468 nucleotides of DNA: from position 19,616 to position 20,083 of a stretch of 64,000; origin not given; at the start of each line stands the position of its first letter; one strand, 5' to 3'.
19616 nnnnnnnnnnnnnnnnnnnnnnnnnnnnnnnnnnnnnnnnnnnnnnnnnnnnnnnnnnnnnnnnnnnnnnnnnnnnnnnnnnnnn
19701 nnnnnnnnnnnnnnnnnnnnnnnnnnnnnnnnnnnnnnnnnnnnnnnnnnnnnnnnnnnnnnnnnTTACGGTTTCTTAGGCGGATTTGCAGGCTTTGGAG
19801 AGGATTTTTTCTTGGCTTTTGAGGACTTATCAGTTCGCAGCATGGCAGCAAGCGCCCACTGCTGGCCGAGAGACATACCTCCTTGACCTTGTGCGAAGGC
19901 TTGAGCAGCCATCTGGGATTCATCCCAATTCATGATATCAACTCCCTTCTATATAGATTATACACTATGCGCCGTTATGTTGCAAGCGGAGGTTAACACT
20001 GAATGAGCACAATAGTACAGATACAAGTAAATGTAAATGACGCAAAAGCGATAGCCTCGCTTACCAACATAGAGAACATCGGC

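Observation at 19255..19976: Antisense promoter, small ORF and terminator cassette embedded in the tail module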

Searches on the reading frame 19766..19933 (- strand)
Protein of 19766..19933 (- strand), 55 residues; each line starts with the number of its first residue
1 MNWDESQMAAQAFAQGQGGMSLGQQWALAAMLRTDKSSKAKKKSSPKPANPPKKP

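Call 6: search_protein_families(library=phrogs, proteins=[window:19766-19933:-], max_evalue=0.01)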
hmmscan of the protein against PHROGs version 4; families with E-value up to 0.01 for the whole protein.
window:19766-19933:- (55 aa): 0 families

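Call 7: search_protein_families(library=pfam, proteins=[window:19766-19933:-], max_evalue=0.01)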
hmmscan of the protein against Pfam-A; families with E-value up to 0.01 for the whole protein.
window:19766-19933:- (55 aa): 0 families

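Call 14: find_homologous_proteins(query=window:19769-19933:-, max_evalue=0.01)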
Query seq(55 aa) (55 aa): 10 proteins with E <= 0.01 among 11 candidates.
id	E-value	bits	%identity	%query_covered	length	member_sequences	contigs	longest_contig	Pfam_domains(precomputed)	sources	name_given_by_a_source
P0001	7.5e-26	105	96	100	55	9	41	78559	-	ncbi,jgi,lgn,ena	jgi:hypothetical protein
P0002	2.4e-25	104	92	91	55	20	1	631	-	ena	-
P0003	3.9e-23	97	89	100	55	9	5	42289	-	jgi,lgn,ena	jgi:hypothetical protein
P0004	5.3e-21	90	84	100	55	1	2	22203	-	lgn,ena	-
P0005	5.2e-20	87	80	100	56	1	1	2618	-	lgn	-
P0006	7.5e-20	87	82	100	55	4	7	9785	-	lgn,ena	-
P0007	1.2e-16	77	71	100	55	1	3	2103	-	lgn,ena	-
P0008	3.0e-15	73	83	64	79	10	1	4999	-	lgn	-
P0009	1.4e-11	61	67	89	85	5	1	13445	-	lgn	-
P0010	9.5e-11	59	79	69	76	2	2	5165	-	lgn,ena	-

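Call 16: find_encoding_contigs(protein=P0009, flank=7000, max_places=3)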
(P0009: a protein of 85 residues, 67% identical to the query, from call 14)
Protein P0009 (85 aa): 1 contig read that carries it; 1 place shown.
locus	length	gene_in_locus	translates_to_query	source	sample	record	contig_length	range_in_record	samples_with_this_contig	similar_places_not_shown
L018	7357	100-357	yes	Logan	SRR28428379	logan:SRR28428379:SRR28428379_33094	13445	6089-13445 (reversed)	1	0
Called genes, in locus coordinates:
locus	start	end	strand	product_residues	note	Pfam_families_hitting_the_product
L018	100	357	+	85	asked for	-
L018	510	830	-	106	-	PF09827:CRISPR_Cas2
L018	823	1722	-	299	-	PF01867:Cas_Cas1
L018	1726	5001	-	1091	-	PF18470:Cas9_a (weak), PF13395:HNH_4, PF18541:RuvC_III, PF22702:Cas9_RuvC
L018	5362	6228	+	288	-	-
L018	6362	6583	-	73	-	-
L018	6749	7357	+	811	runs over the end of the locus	PF03176:MMPL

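Call 17: find_encoding_contigs(protein=P0010, flank=5000, max_places=3)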
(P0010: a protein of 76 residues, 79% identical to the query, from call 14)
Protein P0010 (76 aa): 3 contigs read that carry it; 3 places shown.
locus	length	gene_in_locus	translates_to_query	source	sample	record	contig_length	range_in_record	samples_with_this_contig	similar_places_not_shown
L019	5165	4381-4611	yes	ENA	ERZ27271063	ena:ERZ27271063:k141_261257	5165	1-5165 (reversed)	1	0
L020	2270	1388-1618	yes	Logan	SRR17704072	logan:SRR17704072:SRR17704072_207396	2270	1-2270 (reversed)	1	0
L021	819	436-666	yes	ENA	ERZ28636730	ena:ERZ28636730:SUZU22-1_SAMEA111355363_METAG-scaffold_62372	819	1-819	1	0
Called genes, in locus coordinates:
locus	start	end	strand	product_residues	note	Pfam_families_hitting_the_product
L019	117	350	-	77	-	-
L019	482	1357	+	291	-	PF12773:DZR, PF13240:Zn_Ribbon_1 (faint), PF17032:Zn_ribbon_15 (faint), PF24463:DUF7577 (faint)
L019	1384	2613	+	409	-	PF04055:Radical_SAM, PF13353:Fer4_12 (weak)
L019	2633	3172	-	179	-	-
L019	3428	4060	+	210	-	-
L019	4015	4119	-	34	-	-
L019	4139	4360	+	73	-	-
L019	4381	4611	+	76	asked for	-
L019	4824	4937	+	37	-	-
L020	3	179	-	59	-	?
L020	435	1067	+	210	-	-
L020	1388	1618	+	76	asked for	-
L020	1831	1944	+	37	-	-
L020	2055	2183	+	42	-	-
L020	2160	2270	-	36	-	?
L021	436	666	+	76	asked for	-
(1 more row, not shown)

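Call 18: find_encoding_contigs(protein=P0008, flank=5000, max_places=3)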
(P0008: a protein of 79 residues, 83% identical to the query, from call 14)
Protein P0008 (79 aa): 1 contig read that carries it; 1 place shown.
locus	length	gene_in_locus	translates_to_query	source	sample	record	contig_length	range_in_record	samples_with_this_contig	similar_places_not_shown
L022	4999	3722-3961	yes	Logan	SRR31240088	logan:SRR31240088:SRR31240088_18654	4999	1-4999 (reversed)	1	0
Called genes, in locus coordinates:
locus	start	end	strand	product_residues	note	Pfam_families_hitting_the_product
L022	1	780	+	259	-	?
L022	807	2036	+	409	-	PF04055:Radical_SAM, PF13353:Fer4_12 (weak)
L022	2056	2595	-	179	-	-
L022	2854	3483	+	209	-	-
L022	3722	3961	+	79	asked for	-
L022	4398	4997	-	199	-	?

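Call 21: find_related_loci(query=A1, collection=genome_contigs, flank=6000)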
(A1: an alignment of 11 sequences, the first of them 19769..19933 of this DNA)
Query A1 (55 aa) in genome_contigs; peptide patterns used: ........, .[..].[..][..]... (x = any residue, [..] = any of these).
29 stretches matched a pattern; 1 encode a relative of the query (tblastn E <= 1e-3); 1 distinct loci.
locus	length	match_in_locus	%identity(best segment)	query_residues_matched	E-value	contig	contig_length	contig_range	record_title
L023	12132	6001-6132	66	1-44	4e-17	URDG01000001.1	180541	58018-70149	uncultured Clostridiales bacterium isolate UMGS887 genome assembly, contig: NODE_21_length_180541_cov_6.297209, whole ge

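Call 24: search_protein_families(library=pfam, proteins=[L023:562-3123:+, L023:3128-3571:+, L023:3582-4583:+, L023:4519-5301:+, L023:7125-7751:+, L023:7802-8173:+, L023:8200-9582:+, L019:3428-4060:+, L019:4139-4360:+, L019:2633-3172:-], max_evalue=0.001)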
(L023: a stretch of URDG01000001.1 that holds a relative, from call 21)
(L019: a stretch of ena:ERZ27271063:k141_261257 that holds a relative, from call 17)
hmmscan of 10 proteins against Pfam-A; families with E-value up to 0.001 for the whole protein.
L023:562-3123:+ (853 aa): 5 families
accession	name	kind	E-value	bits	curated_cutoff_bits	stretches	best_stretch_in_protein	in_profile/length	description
PF00476.26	DNA_pol_A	-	8.6e-165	548.7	34.3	1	478-851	3-381/381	DNA polymerase family A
PF02739.22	5_3_exonuc_N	-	7.2e-56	188.9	34.3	1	2-170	1-164/164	5'-3' exonuclease, N-terminal resolvase-like domain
PF01367.25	5_3_exonuc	-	7.4e-29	100.6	40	1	172-260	2-89/97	5'-3' exonuclease, C-terminal SAM fold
PF22619.2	DNA_polI_exo1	-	4.7e-07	30.1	27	1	361-423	39-101/140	DNA polymerase I, ribonuclease H-like domain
PF01612.26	DNA_pol_A_exo1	-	0.0003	21.1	23.6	0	307-426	2-131/173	3'-5' exonuclease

L023:3128-3571:+ (147 aa): 7 families
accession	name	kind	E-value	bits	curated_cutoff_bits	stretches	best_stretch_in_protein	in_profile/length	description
PF00583.31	Acetyltransf_1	-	8.3e-21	74.9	20.7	1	14-122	2-116/116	Acetyltransferase (GNAT) family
PF13508.13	Acetyltransf_7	-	1.6e-17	64.1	27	1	40-123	2-83/84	Acetyltransferase (GNAT) domain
PF13673.13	Acetyltransf_10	-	6.7e-15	55.6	23.6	1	22-128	11-113/128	Acetyltransferase (GNAT) domain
PF08445.16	FR47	-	2.1e-08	34.5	22.1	1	64-123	20-78/86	FR47-like protein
PF13527.13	Acetyltransf_9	-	2.9e-07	31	25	1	63-122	70-124/127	Acetyltransferase (GNAT) domain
PF13302.13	Acetyltransf_3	-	2.3e-05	25.5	25.4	1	17-123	35-138/138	Acetyltransferase (GNAT) domain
PF13420.13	Acetyltransf_4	-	0.0002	21.9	24.3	1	3-133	12-145/155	Acetyltransferase (GNAT) domain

L023:3582-4583:+ (333 aa): 3 families
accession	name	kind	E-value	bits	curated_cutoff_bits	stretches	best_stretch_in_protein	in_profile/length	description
PF00814.31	TsaD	-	1.9e-88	297.1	24.8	1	23-308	1-263/264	tRNA N6-adenosine threonylcarbamoyltransferase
PF22521.2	HypF_C_2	-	7.6e-10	39.4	27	1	219-308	150-240/241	Carbamoyltransferase, Kae1-like Domain, second subdomain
PF02543.21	Carbam_trans_N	-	4e-05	23.7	24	0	225-309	267-344/346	Carbamoyltransferase N-terminus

L023:4519-5301:+ (260 aa): 6 families
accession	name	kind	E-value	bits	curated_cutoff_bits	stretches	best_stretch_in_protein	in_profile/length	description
PF04002.20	RadC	-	5.8e-36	123.5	22.1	1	134-253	1-120/121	RadC-like JAB domain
PF20582.4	UPF0758_N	-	1.4e-05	25.5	27.1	1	40-110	7-76/77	UPF0758 N-terminal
PF12826.13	HHH_2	-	4e-05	24.1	27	1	76-113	14-51/64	Helix-hairpin-helix motif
PF00633.29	HHH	-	5.7e-05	23.2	24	1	87-115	1-29/30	Helix-hairpin-helix motif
PF14464.11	Prok-JAB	-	0.00013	22.3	25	1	155-224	34-93/114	Prokaryotic homologs of the JAB domain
PF14520.12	HHH_5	-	0.00015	22.6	27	1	76-114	13-52/57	Helix-hairpin-helix domain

L023:7125-7751:+ (208 aa): 2 families
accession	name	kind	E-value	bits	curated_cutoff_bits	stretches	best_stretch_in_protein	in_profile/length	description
PF00132.30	Hexapep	-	5.5e-08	32.6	27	1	116-151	1-36/36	Bacterial transferase hexapeptide (six repeats)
PF14602.12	Hexapep_2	-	0.00012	22.1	27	1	117-150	2-33/34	Hexapeptide repeat of succinyl-transferase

L023:7802-8173:+ (123 aa): 1 family
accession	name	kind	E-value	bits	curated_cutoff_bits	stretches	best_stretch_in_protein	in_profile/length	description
PF03480.18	DctP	-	5.5e-09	36.2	23.4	1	21-92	210-281/286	Bacterial extracellular solute-binding protein, family 7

L023:8200-9582:+ (460 aa): 3 families
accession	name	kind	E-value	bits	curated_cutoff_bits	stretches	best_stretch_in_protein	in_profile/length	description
PF00113.28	Enolase_C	-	2.3e-95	319.8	21.5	1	173-452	2-290/296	Enolase, C-terminal TIM barrel domain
PF03952.21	Enolase_N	-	6.8e-49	165.8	35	1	39-168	1-131/131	Enolase, N-terminal domain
PF13378.12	MR_MLE_C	-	0.00023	21.4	29.4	1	298-395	56-152/219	Enolase C-terminal domain-like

L019:3428-4060:+ (210 aa): 0 families

L019:4139-4360:+ (73 aa): 0 families

L019:2633-3172:- (179 aa): 1 family
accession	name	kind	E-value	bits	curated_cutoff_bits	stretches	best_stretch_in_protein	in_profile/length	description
PF04434.22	SWIM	-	1.5e-05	24.8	19.6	1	47-80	1-34/38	SWIM zinc finger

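Call 33: search_protein_representatives(alignment_id=A1)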
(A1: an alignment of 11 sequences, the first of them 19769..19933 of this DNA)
Query: 11 sequences, 69 profile positions. Proteins with E-value up to 0.001 (for the whole library): 12; up to 1e-10: 11; up to 1e-30: 0. The best 12 are listed.
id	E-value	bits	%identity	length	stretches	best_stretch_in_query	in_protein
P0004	8.7e-29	115.8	-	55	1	1-54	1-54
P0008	7.2e-28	112.8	-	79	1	1-54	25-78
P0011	2.6e-22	95.0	-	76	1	1-69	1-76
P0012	7.5e-19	84.0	-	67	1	1-42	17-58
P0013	8.5e-19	83.8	-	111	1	1-48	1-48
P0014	1.2e-17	80.1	-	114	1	1-63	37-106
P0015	4.0e-17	78.4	-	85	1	1-68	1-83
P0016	7.6e-17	77.5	-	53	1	1-49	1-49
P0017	5.0e-14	68.5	-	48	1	8-54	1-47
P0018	1.0e-13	67.5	-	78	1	1-50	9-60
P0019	3.9e-12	62.4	-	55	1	1-42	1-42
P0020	1.3e-10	57.5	-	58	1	8-48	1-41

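Call 35: find_encoding_contigs(protein=P0013, flank=6000, max_places=3)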
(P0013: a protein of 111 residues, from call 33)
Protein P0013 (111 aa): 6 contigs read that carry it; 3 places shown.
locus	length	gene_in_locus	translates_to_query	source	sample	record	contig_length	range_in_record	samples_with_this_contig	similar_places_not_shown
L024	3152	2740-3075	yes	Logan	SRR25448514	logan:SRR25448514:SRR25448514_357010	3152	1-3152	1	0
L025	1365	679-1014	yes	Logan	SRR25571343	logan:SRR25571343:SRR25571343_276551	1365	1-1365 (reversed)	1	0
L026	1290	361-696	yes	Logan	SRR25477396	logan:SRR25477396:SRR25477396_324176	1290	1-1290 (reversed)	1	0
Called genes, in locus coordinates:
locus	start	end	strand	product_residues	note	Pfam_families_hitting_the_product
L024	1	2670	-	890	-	?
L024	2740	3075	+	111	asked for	-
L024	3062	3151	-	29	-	?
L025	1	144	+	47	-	?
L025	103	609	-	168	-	-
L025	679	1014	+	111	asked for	-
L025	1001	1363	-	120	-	?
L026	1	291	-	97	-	?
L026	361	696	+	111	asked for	-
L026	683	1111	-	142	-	PF27376:YomN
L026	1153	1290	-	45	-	?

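Call 36: find_encoding_contigs(protein=P0007, flank=6000, max_places=3)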
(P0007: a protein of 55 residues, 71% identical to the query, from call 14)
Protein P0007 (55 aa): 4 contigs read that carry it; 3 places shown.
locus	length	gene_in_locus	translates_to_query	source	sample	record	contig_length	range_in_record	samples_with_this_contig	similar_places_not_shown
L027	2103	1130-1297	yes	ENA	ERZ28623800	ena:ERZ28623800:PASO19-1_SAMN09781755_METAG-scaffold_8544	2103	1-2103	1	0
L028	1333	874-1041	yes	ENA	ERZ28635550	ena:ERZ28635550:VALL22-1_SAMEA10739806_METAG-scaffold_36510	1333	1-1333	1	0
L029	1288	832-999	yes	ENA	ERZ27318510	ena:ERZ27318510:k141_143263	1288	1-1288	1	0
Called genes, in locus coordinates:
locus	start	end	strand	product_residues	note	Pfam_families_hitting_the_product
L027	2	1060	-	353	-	?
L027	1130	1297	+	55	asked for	-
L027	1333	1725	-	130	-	-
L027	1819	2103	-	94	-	?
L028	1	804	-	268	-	?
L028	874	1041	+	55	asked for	-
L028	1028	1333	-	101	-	?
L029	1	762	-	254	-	?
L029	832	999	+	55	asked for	-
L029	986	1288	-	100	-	?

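Call 42: search_protein_families(library=pfam, proteins=[L026:683-1111:-], max_evalue=10)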
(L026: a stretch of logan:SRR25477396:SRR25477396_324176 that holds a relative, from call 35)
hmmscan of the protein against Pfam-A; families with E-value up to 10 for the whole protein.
L026:683-1111:- (142 aa): 0 families

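Call 50: find_encoding_contigs(protein=P0015, flank=7000, max_places=4)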
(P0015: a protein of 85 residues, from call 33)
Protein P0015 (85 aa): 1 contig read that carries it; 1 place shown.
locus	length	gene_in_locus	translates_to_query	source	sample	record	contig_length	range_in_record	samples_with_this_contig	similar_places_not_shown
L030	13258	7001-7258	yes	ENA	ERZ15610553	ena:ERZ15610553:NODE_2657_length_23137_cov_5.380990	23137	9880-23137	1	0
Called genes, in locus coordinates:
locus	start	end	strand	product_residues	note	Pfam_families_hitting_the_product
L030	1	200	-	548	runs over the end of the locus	-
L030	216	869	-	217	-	-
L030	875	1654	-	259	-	-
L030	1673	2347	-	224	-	-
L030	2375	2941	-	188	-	-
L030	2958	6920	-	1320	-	PF10145:PhageMin_Tail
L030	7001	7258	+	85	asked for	-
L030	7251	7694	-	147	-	PF27376:YomN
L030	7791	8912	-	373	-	-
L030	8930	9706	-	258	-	-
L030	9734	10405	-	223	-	-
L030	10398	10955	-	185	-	-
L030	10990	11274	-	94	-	-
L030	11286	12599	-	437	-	-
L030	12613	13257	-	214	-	?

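Call 67: search_protein_families(library=padloc, proteins=[window:19766-19933:-, P0009, P0013, P0010, P0014], max_evalue=1)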
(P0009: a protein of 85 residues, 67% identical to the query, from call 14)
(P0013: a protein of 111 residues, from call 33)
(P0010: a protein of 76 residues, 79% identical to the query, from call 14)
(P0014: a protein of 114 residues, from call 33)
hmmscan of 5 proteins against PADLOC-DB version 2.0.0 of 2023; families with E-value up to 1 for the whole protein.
window:19766-19933:- (55 aa): 0 families

P0009 (85 aa): 0 families

P0013 (111 aa): 1 family
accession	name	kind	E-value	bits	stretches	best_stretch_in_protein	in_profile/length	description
PDLC00456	JetA1|JetA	-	0.023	11.3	1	25-69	251-295/482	DUF5716 domain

P0010 (76 aa): 0 families

P0014 (114 aa): 0 families

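Call 68: search_protein_families(library=ncbifam, proteins=[window:19766-19933:-, P0009, P0013, P0010, P0014], max_evalue=1)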
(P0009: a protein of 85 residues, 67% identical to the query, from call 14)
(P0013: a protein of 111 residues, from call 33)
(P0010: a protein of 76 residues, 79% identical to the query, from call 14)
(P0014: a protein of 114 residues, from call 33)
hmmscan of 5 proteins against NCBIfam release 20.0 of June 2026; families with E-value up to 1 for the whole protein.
window:19766-19933:- (55 aa): 1 family
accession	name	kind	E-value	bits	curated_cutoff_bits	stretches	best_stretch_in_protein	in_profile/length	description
NF007426.0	PRK09970.1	equivalog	0.25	9.3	916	1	12-38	650-676/761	xanthine dehydrogenase molybdenum-binding subunit XdhA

P0009 (85 aa): 0 families

P0013 (111 aa): 0 families

P0010 (76 aa): 2 families
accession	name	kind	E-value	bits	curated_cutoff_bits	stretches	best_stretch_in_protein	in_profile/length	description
NF005701.0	PRK07512.1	equivalog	0.0016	16.9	528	1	7-71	43-107/516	L-aspartate oxidase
NF005867.0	PRK07804.1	equivalog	0.021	13.1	639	1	6-72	52-118/548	L-aspartate oxidase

P0014 (114 aa): 1 family
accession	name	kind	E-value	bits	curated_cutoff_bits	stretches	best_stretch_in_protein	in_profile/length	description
NF005701.0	PRK07512.1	equivalog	0.0031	15.9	528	1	42-103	42-103/516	L-aspartate oxidase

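Call 69: search_solved_structures(query=A2, max_evalue=10)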
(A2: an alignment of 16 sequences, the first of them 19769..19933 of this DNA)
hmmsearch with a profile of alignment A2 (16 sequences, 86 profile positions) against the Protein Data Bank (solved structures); distinct sequences matched with E-value up to 10: 0.

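Call 70: predict_structure(alignment_id=A1)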
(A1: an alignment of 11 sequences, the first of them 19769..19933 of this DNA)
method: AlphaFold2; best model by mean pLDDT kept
length: 55 residues; sequences in the alignment: 11
mean_pLDDT: 64.4   pTM: 0.29
mean pLDDT of the five models: 64.4, 62.4, 61.4, 61.1, 61.1
residues with pLDDT >= 90: 0; 70-90: 14; 50-70: 40; < 50: 1
segments of 3 or more residues with pLDDT < 50: none
pLDDT, mean of each block of 10 residues (from residue 1): 67 61 78 60 54 66
secondary structure, 60 per line:
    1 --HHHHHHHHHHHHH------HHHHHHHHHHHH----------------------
elements in order: H3-15 H22-33

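Call 73: find_encoding_contigs(protein=P0019, flank=4000, max_places=2)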
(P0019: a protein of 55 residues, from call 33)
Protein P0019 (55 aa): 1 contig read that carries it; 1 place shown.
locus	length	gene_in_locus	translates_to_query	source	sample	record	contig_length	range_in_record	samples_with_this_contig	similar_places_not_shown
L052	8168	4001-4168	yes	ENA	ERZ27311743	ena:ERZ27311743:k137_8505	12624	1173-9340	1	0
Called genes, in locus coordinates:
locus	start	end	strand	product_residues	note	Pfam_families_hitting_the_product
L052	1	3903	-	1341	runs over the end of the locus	PF10145:PhageMin_Tail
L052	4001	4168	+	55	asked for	-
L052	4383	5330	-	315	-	PF00589:Phage_integrase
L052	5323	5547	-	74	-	-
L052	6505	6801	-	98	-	-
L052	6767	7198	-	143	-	PF00436:SSB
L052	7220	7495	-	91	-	-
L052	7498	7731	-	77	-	PF07022:Phage_CI_repr (weak), PF01381:HTH_3 (weak)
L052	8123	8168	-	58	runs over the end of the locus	-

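Call 74: find_encoding_contigs(protein=P0014, flank=4000, max_places=2)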
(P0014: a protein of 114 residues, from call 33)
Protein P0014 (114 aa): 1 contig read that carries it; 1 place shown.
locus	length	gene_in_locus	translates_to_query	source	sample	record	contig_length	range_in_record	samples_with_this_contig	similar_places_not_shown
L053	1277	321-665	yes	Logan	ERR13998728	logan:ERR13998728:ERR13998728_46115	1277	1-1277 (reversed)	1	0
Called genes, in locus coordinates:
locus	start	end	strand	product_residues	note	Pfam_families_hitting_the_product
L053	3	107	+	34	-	?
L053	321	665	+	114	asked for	-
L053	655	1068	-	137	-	PF27376:YomN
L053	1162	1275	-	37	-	?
